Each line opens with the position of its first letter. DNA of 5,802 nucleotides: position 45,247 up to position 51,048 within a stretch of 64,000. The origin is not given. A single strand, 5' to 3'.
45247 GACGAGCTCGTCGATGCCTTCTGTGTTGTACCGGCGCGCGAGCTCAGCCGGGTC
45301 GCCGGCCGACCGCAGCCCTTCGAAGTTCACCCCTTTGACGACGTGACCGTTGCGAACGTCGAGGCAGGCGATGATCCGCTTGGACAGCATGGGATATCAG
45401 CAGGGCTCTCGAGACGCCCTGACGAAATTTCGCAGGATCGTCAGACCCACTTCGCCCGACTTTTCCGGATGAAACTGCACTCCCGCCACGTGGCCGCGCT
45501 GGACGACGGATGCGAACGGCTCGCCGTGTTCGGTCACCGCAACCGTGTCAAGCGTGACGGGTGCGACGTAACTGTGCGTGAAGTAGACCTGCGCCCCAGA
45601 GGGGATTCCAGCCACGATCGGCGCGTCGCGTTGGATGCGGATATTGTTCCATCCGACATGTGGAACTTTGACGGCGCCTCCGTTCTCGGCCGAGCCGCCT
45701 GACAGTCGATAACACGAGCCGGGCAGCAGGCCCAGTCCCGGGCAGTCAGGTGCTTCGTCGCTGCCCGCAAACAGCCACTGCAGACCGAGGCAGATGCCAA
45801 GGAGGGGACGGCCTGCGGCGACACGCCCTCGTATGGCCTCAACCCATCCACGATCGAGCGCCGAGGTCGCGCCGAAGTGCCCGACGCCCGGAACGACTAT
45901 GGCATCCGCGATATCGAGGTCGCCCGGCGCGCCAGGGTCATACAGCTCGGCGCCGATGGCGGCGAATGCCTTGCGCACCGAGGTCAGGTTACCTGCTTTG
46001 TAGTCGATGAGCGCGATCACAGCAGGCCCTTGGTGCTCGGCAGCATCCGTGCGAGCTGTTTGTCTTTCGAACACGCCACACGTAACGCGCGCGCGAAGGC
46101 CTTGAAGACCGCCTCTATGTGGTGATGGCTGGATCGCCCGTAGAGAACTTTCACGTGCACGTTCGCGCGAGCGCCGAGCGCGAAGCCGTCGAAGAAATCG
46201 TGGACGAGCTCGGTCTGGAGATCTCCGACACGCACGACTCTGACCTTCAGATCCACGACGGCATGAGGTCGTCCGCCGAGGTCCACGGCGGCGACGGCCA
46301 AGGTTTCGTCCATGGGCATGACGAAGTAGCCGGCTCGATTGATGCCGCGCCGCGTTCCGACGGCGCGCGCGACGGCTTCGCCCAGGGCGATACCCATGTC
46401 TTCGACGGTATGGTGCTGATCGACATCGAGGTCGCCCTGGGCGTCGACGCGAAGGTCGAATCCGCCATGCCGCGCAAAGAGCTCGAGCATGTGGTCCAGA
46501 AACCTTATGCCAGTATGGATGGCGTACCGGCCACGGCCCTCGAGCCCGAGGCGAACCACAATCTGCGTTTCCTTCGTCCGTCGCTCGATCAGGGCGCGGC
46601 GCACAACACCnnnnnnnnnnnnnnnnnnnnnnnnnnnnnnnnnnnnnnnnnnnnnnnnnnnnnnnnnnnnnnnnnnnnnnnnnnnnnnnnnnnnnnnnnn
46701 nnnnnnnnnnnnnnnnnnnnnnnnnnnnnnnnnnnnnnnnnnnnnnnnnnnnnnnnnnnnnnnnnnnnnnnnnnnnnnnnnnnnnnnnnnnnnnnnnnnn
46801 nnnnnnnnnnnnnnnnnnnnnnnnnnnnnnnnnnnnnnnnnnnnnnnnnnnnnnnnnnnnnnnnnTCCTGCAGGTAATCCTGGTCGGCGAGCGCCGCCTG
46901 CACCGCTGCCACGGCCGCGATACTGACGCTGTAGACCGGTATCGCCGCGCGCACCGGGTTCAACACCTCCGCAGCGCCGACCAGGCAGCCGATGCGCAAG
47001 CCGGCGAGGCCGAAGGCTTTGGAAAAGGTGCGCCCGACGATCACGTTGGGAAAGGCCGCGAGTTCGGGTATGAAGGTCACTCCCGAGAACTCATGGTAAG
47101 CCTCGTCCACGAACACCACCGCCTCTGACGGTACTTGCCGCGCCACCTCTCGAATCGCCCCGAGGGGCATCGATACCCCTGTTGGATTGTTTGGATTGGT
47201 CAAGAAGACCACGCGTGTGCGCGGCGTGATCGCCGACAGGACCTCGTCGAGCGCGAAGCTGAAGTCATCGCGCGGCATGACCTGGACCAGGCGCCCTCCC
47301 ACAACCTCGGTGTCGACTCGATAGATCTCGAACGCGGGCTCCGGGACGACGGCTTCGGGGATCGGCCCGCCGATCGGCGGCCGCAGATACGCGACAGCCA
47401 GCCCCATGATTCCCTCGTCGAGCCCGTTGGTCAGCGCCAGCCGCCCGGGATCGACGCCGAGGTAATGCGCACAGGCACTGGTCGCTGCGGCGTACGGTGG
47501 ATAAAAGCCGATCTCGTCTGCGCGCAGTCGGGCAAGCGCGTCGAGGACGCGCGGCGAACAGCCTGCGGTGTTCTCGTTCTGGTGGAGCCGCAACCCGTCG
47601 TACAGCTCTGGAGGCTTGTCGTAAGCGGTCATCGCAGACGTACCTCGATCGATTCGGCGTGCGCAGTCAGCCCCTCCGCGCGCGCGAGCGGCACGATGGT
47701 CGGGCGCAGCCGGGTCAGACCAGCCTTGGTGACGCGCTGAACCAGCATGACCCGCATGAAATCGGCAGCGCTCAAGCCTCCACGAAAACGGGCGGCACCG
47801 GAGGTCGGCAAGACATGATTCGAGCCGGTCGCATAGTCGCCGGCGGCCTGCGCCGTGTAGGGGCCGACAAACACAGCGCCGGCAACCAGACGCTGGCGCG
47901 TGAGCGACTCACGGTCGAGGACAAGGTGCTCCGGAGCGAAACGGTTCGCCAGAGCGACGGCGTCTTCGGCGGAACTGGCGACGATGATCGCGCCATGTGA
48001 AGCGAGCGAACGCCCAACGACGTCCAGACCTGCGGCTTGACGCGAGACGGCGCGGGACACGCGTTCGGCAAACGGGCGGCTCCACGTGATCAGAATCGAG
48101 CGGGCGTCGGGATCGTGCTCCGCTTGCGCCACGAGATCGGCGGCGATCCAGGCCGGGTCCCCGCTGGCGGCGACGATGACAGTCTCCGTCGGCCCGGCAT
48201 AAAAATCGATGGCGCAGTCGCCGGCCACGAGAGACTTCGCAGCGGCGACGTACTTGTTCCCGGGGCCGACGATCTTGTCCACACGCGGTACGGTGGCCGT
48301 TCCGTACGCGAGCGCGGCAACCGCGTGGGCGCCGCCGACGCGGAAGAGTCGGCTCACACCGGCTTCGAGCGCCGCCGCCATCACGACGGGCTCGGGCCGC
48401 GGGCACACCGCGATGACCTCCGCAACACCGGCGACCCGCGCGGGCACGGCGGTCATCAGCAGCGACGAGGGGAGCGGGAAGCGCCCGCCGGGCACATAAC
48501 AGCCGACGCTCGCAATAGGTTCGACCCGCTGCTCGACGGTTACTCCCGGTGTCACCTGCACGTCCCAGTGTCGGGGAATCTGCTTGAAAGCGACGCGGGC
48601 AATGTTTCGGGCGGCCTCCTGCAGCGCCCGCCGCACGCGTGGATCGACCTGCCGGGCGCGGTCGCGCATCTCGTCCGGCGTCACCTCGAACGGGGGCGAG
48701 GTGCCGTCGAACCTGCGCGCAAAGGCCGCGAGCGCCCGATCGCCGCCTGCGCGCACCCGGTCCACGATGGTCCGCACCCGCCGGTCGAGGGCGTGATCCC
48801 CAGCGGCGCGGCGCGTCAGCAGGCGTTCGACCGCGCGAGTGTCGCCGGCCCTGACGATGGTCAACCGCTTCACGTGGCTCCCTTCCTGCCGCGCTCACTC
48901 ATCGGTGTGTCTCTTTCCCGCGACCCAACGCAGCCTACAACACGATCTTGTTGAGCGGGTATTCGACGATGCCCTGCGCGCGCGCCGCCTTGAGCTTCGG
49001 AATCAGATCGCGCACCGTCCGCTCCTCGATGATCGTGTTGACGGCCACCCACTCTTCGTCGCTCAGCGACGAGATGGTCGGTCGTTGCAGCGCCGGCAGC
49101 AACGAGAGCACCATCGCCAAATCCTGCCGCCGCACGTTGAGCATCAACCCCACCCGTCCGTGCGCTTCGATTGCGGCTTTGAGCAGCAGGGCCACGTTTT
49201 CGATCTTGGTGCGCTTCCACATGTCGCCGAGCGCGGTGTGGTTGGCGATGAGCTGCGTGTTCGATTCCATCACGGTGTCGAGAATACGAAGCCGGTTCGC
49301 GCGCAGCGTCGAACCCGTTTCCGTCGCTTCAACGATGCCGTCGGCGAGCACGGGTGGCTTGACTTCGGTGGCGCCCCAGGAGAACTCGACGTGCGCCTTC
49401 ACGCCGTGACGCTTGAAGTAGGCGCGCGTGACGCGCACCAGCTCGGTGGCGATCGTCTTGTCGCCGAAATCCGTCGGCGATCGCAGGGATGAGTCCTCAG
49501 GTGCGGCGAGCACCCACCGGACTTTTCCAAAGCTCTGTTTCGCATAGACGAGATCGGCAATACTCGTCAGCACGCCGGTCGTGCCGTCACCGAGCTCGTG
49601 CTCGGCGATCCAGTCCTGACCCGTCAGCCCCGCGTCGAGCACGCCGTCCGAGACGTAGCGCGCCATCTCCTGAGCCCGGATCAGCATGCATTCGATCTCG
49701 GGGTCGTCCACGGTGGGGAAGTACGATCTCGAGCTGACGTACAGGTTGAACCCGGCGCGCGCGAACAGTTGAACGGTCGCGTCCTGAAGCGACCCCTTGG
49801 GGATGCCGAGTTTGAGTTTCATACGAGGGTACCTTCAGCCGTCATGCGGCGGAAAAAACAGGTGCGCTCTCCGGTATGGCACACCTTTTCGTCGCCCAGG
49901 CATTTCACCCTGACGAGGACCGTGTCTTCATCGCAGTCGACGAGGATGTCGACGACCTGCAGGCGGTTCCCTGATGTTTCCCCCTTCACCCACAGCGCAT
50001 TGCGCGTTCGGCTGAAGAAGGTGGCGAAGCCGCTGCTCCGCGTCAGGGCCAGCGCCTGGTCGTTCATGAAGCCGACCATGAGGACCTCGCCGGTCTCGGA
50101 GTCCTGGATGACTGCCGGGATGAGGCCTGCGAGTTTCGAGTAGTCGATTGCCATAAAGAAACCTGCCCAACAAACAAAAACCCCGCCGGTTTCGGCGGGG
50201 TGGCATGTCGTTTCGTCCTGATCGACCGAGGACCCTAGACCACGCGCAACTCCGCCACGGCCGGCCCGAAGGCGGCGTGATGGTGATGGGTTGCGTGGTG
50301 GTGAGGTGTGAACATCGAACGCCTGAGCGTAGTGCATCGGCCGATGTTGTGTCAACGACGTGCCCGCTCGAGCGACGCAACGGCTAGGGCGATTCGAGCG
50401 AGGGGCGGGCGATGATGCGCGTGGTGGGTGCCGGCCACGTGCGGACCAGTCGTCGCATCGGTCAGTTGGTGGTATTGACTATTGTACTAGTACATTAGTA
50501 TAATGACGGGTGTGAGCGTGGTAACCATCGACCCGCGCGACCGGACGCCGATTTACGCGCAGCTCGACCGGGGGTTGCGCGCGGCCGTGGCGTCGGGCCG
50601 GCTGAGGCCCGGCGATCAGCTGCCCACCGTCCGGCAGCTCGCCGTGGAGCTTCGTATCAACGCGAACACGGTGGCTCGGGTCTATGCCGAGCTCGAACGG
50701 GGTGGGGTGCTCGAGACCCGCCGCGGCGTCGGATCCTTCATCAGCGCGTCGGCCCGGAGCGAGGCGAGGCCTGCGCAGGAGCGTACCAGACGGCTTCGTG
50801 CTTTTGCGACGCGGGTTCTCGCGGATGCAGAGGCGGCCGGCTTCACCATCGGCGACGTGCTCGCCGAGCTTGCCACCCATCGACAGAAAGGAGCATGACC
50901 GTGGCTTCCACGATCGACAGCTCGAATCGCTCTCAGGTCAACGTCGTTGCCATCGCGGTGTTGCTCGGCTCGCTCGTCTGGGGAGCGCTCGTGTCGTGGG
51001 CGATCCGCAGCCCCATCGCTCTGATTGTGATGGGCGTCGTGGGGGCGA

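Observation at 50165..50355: Histidine-codon leader peptide plus intrinsic terminator: a classical his attenuator in a non-proteobacterial-looking genome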

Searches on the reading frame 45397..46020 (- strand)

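Call 40: search_protein_families(library=pfam, proteins=[window:45397-46020:-])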
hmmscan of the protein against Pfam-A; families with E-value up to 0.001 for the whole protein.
window:45397-46020:- (207 aa): 2 families
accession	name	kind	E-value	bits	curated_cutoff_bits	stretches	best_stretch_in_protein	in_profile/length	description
PF00117.34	GATase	-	1.7e-16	60.9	22.8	1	35-200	41-187/190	Glutamine amidotransferase class-I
PF07685.20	GATase_3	-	0.00026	21.1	27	1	37-101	40-113/196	CobB/CobQ-like glutamine amidotransferase domain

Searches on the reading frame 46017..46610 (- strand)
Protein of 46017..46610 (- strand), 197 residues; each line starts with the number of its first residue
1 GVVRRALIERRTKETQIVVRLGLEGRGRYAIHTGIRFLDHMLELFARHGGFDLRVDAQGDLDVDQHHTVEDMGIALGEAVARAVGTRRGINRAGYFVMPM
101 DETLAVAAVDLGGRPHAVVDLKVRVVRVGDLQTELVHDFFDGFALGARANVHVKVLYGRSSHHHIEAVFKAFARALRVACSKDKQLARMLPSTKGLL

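Call 40: search_protein_families(library=pfam, proteins=[window:46017-46610:-])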
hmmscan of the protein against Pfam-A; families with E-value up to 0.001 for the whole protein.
window:46017-46610:- (197 aa): 1 family
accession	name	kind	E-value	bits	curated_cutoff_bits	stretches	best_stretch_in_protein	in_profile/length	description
PF00475.24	IGPD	-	2.8e-60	203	27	1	33-176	1-144/144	Imidazoleglycerol-phosphate dehydratase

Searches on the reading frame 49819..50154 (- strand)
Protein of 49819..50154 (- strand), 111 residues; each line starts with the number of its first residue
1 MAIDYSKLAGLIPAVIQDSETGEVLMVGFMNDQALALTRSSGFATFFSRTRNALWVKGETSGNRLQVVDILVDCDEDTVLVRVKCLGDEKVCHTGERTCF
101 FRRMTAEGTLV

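Call 9: find_related_loci(query=window:49822-50154:-, collection=genome_contigs, flank=3000)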
Query window:49822-50154:- (111 aa) in genome_contigs; peptide patterns used: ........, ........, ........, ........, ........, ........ (x = any residue, [..] = any of these).
600 stretches matched a pattern (row limit reached: there are more); 579 encode a relative of the query (tblastn E <= 1e-3); the best 80 are kept; 80 distinct loci.
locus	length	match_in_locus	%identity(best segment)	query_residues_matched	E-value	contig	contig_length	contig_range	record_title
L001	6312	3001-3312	76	1-104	3e-52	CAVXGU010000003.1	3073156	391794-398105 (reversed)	MAG: uncultured Acidobacteriota bacterium isolate MFD02416.bin.1.281 genome assembly, contig: contig_24457, whole genome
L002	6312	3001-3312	76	1-104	2e-50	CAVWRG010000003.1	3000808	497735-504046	MAG: uncultured Acidobacteriota bacterium isolate MFD04967.bin.1.58 genome assembly, contig: contig_7043, whole genome s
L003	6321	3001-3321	71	3-111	1e-49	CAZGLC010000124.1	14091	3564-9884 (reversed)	MAG TPA_asm: uncultured Bifidobacteriaceae bacterium isolate ERP125453_co2_124 genome assembly, contig: NODE_1648_length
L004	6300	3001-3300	73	3-102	9e-50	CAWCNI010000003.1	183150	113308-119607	MAG: Vicinamibacteria bacterium isolate MFD09368.bin.1.28 genome assembly, contig: contig_37233, whole genome shotgun se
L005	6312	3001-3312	72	3-106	7e-49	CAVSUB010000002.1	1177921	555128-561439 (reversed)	MAG: uncultured Acidobacteriota bacterium isolate MFD06298.bin.1.233 genome assembly, contig: contig_17, whole genome sh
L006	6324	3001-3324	71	1-108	6e-49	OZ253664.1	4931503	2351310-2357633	MAG: Vicinamibacterales bacterium isolate a9dab573-4f8c-481d-bf6a-234275a50d18 genome assembly, chromosome: 1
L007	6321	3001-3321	70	3-111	2e-48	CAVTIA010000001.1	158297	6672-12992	MAG: uncultured Acidobacteriota bacterium isolate MFD06229.bin.1.1 genome assembly, contig: contig_13304, whole genome s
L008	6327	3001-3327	67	1-111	3e-47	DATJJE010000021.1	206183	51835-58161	MAG TPA_asm: Vicinamibacterales bacterium isolate SMAG_U15557 k141_5379723, whole genome shotgun sequence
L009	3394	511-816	71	3-104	1e-46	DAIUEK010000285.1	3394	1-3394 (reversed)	MAG TPA_asm: Vicinamibacterales bacterium isolate CTOTU25343 NODE_23440_length_3394_cov_10.306978, whole genome shotgun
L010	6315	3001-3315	68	2-106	1e-46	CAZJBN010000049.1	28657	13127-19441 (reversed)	MAG TPA_asm: uncultured Bifidobacteriaceae bacterium isolate SRP344714_co2_101 genome assembly, contig: NODE_4098_length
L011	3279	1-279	75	12-104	2e-45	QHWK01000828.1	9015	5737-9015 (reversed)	MAG: Acidobacteria bacterium isolate gp6 AA45 14_1009_16_20cm_scaffold_59462_curated, whole genome shotgun sequence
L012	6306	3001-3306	73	3-104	5e-45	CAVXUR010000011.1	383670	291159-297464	MAG: uncultured Acidobacteriota bacterium isolate MFD05747.bin.3.242 genome assembly, contig: contig_43051, whole genome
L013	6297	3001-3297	67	3-101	8e-45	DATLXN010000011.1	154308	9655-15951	MAG TPA_asm: Vicinamibacterales bacterium isolate SMAG_U13247 k141_119844, whole genome shotgun sequence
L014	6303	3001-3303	62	1-102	7e-40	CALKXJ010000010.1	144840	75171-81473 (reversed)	MAG: uncultured Bryobacteraceae bacterium isolate H1_Bin_METABAT__175_1 genome assembly, contig: c_000000655225, whole g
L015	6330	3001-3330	54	1-111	2e-38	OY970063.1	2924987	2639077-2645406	MAG: uncultured delta proteobacterium isolate MFD10007.bin.1.119 genome assembly, chromosome: 1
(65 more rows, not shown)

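Call 20: find_related_loci(query=window:49822-50154:-, collection=metagenome_contigs, flank=1500)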
Query window:49822-50154:- (111 aa) in metagenome_contigs; peptide patterns used: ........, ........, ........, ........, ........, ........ (x = any residue, [..] = any of these).
600 stretches matched a pattern (row limit reached: there are more); 568 encode a relative of the query (tblastn E <= 1e-3); the best 80 are kept; 80 distinct loci.
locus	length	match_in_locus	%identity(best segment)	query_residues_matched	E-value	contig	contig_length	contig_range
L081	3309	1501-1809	77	3-105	3e-54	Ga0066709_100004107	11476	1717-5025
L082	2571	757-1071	74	1-105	5e-53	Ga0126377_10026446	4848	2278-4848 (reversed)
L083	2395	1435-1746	77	3-106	2e-52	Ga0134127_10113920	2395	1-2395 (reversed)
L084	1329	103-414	74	3-106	8e-54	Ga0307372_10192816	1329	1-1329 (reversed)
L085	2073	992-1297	78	3-104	5e-52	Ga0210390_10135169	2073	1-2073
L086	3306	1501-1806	75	3-104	5e-51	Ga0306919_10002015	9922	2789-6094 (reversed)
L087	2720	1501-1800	79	3-102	4e-51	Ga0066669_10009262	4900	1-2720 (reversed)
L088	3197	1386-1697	71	1-104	4e-50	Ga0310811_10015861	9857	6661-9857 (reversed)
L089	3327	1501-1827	71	1-111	1e-49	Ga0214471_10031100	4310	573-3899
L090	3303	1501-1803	75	2-102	6e-50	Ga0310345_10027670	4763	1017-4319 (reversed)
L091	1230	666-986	73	3-109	1e-51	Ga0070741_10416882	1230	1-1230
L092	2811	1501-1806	73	3-104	2e-49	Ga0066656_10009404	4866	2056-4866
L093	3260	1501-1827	68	1-111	3e-49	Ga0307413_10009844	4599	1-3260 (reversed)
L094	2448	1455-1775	69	3-111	9e-49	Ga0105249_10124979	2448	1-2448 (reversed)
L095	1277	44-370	68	3-111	1e-50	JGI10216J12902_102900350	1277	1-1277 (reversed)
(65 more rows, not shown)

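Call 32: find_encoding_contigs(protein=window:49819-50154:-, flank=3000, max_places=4)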
Protein window:49819-50154:- (111 aa): 2 contigs read that carry it; 1 place shown.
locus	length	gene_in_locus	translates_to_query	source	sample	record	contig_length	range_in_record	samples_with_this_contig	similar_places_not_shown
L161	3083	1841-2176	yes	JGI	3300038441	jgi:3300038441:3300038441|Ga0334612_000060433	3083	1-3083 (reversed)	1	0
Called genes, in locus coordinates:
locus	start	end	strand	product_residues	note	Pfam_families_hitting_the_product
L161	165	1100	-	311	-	PF01145:Band_7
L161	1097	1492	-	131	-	PF00392:GntR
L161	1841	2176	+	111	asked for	PF01502:PRA-CH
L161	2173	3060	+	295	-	PF01634:HisG, PF08029:HisG_C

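Call 40: search_protein_families(library=pfam, proteins=[window:49819-50154:-])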
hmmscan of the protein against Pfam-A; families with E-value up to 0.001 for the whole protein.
window:49819-50154:- (111 aa): 1 family
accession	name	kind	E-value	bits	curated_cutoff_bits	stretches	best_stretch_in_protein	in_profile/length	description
PF01502.23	PRA-CH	-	3.1e-29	101.1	27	1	26-101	1-74/74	Phosphoribosyl-AMP cyclohydrolase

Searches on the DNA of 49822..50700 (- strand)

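Call 4: search_rna_families(source=window, start=49900, end=50700, threshold=evalue, max_evalue=10, show_alignments=3)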
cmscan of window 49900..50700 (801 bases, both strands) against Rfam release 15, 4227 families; matches with E-value up to 10: 7.
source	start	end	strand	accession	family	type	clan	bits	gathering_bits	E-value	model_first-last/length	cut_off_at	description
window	50169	50259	-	RF01772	rnk_pseudo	Cis-reg; leader;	-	18.5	55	1.9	1-108/108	no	Pseudomonas rnk leader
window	50479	50623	+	RF02605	scr5239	Gene; sRNA;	-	17.4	64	2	1-158/158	no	Streptomyces sRNA scr5239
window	50173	50232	-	RF02837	anti-hemB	Gene; sRNA;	-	17.1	49.5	0.28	1-81/81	no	Burkholderia RNA 7 (anti-hemB)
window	50180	50201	+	RF01772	rnk_pseudo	Cis-reg; leader;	-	16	55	6.7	76-97/108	no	Pseudomonas rnk leader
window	50279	50327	+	RF01150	sR11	Gene; snRNA; snoRNA; CD-box;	-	14.4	39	5.8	1-57/57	no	Small nucleolar RNA sR11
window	50173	50254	-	RF00513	Trp_leader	Cis-reg; leader;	-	14.3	41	7.8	1-100/100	no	Tryptophan operon leader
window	50077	50204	+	RF02901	AaHKsRNA41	Gene; sRNA;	-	13.5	97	2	1-187/187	no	Aggregatibacter sRNA 41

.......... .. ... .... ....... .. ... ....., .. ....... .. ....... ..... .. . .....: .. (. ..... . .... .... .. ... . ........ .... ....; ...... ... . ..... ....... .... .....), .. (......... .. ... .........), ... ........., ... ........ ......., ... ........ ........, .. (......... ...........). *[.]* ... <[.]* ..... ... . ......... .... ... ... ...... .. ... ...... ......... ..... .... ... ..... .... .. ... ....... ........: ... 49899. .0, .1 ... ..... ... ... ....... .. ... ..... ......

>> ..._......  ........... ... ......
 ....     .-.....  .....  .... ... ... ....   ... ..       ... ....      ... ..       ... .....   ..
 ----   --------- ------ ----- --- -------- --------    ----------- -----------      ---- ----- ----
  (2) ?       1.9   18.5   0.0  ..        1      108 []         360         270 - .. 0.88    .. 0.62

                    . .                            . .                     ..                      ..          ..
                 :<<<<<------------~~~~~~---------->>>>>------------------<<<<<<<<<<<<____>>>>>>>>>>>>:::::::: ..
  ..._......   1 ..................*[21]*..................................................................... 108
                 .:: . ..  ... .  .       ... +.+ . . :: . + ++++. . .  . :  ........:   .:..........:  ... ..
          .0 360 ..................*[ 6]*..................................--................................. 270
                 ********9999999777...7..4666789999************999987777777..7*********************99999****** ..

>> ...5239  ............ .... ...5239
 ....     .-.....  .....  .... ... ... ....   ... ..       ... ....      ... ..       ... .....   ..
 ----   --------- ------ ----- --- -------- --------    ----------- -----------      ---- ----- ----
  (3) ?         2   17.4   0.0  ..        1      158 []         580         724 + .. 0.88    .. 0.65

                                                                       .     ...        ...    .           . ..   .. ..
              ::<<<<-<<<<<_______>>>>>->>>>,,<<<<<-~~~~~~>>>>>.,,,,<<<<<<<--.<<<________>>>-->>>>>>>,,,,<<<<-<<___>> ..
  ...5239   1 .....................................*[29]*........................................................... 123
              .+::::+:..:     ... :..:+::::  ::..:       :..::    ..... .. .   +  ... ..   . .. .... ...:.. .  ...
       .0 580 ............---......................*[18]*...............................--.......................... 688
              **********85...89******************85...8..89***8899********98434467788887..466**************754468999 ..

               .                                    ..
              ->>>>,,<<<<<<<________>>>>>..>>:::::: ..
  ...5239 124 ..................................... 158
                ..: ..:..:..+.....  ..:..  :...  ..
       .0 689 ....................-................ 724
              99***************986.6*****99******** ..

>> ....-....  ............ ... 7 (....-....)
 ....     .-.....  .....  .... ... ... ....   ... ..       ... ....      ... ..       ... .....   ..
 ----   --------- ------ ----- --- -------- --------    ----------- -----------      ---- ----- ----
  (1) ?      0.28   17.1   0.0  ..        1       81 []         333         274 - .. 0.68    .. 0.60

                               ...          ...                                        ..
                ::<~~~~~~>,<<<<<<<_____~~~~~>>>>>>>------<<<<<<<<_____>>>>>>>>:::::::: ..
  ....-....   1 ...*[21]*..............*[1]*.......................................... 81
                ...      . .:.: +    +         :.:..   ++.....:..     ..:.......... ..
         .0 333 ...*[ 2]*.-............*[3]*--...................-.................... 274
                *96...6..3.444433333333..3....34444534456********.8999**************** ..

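Call 39: search_rna_families(sources=[L001, L002, L003, L004, L005, L007, L008, L010, L012, L013, L014, L016, L022, L025, L098, L102, L106, L109, L123, L126], threshold=gathering)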
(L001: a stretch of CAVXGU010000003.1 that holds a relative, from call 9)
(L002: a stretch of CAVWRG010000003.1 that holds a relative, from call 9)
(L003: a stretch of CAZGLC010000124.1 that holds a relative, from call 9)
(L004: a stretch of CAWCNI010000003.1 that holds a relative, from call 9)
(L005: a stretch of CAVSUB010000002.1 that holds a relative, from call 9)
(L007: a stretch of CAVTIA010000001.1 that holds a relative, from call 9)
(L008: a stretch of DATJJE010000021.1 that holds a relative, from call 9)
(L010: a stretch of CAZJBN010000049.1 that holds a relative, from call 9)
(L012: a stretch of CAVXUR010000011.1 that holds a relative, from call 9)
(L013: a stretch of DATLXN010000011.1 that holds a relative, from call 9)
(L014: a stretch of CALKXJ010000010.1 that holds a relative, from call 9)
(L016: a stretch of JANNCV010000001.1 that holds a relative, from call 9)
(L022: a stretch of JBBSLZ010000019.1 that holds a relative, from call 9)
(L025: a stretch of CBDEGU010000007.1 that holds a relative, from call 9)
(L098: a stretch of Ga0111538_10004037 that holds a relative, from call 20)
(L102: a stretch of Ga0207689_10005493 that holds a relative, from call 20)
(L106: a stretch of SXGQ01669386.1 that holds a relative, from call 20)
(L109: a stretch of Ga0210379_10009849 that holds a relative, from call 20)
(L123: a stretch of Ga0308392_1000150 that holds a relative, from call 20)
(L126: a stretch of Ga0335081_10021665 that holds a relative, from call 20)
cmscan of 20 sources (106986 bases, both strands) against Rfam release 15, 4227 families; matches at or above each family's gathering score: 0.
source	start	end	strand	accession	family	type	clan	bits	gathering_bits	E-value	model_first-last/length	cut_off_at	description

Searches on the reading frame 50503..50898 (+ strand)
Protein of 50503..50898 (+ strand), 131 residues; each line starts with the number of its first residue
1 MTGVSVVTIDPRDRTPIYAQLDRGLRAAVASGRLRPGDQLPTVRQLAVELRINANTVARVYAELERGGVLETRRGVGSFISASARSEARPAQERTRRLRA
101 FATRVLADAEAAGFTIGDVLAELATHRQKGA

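Call 40: search_protein_families(library=pfam, proteins=[window:50503-50898:+])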
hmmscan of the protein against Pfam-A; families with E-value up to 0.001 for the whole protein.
window:50503-50898:+ (131 aa): 2 families
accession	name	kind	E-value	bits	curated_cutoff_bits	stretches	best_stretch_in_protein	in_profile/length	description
PF00392.27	GntR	-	2.2e-15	56.5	27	1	18-80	2-64/64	Bacterial regulatory proteins, gntR family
PF02082.26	Rrf2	-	3.6e-05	24.4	30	1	34-77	17-60/132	Iron-dependent Transcriptional regulator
